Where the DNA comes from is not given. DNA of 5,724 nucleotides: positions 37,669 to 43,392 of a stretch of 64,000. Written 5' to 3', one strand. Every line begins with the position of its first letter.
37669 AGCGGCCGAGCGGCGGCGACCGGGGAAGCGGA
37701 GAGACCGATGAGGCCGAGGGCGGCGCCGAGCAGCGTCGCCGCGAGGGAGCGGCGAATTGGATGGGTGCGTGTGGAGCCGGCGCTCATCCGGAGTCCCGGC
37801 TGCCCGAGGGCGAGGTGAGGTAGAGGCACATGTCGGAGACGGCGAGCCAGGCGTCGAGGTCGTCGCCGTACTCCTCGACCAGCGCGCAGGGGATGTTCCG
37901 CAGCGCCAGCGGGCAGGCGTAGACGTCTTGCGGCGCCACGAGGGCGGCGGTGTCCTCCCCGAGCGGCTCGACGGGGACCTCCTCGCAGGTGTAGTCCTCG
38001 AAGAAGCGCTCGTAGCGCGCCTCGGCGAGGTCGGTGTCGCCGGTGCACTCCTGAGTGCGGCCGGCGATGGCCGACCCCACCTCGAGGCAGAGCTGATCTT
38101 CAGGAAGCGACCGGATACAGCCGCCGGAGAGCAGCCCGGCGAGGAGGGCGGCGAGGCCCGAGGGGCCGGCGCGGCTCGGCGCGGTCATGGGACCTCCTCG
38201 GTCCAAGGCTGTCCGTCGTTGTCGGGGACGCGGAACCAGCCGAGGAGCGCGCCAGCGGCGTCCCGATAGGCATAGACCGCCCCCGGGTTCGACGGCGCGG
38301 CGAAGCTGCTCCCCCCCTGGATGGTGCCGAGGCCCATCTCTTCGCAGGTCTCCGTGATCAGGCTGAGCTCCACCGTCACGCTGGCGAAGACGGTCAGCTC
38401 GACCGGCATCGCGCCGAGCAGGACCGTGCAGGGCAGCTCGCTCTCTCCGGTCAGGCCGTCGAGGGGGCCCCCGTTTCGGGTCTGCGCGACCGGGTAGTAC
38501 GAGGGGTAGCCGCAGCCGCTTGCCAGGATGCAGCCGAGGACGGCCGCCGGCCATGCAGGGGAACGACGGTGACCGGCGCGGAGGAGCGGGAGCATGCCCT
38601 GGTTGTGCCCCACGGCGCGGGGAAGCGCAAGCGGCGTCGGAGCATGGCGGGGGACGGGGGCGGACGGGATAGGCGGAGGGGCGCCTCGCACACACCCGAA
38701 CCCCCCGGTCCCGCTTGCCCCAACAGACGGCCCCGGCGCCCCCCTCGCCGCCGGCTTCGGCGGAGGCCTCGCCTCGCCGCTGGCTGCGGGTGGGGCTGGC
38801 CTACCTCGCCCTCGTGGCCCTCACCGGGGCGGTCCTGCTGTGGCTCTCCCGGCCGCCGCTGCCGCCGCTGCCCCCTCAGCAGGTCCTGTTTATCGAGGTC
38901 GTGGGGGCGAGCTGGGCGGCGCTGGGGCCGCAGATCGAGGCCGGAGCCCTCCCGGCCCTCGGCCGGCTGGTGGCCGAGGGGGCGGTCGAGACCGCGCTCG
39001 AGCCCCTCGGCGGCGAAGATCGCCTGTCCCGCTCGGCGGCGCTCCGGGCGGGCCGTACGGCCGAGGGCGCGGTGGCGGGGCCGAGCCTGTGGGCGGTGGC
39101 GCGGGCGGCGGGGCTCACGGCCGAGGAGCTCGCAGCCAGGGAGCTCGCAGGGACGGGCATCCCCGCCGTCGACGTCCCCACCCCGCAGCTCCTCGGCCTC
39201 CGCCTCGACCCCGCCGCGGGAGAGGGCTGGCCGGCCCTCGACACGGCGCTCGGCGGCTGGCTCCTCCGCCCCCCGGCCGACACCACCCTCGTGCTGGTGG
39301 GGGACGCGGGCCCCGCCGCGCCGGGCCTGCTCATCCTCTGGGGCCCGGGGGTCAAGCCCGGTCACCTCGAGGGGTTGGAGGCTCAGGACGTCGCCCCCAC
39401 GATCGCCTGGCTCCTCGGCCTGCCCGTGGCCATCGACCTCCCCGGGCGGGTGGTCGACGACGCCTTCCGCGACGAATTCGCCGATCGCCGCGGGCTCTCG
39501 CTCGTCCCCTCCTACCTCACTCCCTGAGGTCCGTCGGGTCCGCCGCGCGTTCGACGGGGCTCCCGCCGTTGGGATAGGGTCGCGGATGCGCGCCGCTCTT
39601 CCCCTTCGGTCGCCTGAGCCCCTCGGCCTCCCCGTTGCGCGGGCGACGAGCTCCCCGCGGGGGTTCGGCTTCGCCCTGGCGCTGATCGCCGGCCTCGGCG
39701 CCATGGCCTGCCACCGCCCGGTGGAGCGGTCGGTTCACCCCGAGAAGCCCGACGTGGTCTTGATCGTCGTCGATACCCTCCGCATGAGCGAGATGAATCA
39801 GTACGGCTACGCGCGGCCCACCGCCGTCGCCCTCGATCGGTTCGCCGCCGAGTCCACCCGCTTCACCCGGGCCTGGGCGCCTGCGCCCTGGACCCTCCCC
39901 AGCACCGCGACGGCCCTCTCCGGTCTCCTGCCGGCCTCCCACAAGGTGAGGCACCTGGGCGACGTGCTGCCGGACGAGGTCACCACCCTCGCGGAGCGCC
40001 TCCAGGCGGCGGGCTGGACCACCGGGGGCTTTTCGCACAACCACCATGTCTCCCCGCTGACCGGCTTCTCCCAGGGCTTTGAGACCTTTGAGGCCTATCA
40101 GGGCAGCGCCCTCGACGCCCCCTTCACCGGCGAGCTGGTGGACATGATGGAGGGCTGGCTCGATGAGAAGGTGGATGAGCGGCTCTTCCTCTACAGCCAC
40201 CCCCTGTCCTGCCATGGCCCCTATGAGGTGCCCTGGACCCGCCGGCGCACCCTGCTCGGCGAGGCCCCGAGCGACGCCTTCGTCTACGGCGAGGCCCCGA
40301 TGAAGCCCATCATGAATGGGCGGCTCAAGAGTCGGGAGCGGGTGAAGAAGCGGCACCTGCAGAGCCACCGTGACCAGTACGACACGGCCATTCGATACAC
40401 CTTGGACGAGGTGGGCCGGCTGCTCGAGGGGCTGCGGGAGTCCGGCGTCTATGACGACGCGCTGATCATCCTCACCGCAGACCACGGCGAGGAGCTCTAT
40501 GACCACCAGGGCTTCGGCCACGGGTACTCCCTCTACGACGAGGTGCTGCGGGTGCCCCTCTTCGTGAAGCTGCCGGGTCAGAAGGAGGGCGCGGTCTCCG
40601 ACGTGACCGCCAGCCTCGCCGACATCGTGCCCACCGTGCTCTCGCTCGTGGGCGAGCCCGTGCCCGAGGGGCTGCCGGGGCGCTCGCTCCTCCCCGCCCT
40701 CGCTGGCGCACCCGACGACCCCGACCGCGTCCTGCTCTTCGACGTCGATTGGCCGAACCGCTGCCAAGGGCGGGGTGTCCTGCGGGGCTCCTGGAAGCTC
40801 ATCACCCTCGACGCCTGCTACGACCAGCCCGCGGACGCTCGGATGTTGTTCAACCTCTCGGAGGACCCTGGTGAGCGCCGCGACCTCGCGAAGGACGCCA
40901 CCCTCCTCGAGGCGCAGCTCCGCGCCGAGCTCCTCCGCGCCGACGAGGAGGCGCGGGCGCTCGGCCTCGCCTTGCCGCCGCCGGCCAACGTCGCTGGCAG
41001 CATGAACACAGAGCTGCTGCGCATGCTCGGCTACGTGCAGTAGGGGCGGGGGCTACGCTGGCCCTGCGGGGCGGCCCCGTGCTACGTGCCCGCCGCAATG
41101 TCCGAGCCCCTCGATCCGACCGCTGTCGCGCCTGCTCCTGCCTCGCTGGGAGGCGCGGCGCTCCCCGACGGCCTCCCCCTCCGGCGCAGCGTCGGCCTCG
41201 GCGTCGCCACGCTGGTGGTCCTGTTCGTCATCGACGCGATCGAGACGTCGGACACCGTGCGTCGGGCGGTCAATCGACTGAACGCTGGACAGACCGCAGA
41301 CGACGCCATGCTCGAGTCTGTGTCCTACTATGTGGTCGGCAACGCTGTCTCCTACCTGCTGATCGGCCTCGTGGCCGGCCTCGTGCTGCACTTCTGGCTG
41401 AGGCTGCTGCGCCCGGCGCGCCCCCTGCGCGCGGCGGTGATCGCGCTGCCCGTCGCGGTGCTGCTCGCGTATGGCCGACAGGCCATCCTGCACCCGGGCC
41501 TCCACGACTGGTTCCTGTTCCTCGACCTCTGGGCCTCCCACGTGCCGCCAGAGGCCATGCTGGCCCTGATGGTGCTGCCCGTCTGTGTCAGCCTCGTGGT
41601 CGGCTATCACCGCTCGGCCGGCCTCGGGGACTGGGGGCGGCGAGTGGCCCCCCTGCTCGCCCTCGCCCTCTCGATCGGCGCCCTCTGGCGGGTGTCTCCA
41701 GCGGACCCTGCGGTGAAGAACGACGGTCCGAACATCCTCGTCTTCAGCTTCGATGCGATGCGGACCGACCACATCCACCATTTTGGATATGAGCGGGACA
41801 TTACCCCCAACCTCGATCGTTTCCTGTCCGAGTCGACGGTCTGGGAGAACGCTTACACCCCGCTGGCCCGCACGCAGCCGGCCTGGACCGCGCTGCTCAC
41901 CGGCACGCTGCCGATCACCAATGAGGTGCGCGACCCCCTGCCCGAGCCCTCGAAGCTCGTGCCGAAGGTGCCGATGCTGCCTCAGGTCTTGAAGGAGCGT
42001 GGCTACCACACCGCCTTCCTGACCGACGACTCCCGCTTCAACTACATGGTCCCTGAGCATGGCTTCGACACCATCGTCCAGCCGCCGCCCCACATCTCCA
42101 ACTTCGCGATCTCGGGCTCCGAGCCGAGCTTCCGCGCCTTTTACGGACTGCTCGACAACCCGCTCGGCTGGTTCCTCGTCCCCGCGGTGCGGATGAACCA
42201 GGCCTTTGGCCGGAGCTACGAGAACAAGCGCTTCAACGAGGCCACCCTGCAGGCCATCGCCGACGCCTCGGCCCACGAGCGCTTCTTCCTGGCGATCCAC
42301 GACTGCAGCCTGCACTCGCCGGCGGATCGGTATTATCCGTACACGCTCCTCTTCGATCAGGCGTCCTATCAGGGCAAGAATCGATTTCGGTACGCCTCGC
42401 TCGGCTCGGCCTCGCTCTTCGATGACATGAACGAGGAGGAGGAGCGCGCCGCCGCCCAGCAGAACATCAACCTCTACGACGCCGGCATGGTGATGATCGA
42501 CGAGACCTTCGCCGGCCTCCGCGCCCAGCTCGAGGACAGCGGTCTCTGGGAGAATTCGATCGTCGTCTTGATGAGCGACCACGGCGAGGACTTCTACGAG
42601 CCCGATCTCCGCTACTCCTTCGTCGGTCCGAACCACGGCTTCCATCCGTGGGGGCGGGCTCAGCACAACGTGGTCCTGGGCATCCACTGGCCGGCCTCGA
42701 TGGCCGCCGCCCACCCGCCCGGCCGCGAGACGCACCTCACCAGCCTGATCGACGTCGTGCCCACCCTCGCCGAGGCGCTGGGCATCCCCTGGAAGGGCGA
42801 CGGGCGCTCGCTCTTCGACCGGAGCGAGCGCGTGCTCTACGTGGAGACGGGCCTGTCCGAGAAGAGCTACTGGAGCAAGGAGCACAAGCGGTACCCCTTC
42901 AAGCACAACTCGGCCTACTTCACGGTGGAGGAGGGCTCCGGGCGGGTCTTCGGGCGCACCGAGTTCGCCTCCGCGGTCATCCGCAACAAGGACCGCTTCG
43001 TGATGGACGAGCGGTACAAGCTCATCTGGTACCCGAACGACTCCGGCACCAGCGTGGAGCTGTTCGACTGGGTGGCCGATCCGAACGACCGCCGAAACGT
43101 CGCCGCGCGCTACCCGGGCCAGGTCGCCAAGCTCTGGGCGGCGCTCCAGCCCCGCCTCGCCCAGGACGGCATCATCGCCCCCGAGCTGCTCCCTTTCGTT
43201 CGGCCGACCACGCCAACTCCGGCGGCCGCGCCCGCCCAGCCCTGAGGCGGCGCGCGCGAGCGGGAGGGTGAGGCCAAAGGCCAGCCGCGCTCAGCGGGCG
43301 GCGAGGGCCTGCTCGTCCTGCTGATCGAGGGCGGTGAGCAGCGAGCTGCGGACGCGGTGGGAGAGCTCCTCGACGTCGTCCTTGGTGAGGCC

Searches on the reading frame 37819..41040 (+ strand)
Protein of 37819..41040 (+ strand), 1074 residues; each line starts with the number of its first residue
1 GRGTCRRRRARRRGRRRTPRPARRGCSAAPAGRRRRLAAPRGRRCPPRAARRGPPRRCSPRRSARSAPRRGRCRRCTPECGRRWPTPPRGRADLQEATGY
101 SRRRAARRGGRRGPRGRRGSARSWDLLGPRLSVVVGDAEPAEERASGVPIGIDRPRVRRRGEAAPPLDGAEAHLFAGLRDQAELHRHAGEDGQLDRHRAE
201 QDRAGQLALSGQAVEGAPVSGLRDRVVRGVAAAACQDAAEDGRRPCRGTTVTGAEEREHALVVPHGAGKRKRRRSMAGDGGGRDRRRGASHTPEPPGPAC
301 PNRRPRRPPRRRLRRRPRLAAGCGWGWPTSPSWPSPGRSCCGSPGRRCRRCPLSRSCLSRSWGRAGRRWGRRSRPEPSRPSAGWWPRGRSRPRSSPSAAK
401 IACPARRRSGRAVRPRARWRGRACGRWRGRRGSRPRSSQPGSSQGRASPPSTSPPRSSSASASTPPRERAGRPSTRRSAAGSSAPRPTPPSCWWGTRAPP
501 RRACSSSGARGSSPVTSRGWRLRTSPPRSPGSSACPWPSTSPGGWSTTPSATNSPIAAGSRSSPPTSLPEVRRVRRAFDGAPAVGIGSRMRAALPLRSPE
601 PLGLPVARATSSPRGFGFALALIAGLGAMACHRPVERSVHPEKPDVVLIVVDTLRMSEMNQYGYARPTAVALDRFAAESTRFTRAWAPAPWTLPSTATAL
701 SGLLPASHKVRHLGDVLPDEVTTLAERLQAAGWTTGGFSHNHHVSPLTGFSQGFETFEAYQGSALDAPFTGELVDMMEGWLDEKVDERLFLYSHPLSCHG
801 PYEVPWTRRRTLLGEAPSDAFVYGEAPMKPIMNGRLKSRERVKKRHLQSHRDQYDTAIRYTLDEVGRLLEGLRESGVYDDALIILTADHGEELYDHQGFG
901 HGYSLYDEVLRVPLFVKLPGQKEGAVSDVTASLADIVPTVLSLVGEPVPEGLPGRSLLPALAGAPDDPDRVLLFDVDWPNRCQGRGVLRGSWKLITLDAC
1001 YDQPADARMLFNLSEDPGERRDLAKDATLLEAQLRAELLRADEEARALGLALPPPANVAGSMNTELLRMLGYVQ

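Call 11: search_protein_families(library=pfam, proteins=[window:37819-41040:+], max_evalue=0.001)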
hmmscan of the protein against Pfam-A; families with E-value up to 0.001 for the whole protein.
window:37819-41040:+ (1074 aa): 3 families
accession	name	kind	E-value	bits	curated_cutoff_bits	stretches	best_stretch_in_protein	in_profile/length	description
PF00884.28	Sulfatase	-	4.7e-42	144.8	25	1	644-945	1-300/301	Sulfatase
PF16347.10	SGSH_C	-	1.5e-09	38.6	29.3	1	905-1039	11-149/154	N-sulphoglucosamine sulphohydrolase, C-terminal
PF01663.27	Phosphodiest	-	6.5e-06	26.4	23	0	853-891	183-221/342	Type I phosphodiesterase / nucleotide pyrophosphatase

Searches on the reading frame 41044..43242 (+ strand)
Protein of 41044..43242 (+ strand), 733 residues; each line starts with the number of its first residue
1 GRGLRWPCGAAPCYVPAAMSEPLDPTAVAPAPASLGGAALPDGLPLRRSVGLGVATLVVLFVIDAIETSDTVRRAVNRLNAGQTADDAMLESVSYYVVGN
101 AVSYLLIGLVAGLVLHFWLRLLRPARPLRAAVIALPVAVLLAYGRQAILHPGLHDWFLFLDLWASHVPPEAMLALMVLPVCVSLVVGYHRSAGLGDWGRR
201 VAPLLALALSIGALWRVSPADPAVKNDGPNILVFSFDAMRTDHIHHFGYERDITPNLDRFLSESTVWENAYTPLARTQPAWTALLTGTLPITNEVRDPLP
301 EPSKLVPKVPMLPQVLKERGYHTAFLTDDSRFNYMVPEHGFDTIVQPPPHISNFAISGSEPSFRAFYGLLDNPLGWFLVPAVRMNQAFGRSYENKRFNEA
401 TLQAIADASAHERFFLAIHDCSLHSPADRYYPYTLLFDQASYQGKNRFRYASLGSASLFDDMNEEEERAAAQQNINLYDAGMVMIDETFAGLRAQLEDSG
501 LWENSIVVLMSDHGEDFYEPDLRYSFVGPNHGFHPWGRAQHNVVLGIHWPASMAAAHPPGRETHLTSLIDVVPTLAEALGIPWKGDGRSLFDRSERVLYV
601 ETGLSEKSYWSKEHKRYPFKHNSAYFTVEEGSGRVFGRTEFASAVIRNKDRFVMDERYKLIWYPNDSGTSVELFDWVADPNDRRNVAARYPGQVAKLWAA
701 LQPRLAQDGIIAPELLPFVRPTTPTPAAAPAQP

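Call 11: search_protein_families(library=pfam, proteins=[window:41044-43242:+], max_evalue=0.001)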
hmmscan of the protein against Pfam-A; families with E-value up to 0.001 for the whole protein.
window:41044-43242:+ (733 aa): 3 families
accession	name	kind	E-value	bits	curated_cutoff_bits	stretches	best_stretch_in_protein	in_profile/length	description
PF00884.28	Sulfatase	-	1.2e-34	120.4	25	1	229-581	1-301/301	Sulfatase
PF01663.27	Phosphodiest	-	5.5e-09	36.5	23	0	232-292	2-59/342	Type I phosphodiesterase / nucleotide pyrophosphatase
PF02995.22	DUF229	-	4.1e-06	26.2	25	0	484-517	312-345/496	Protein of unknown function (DUF229)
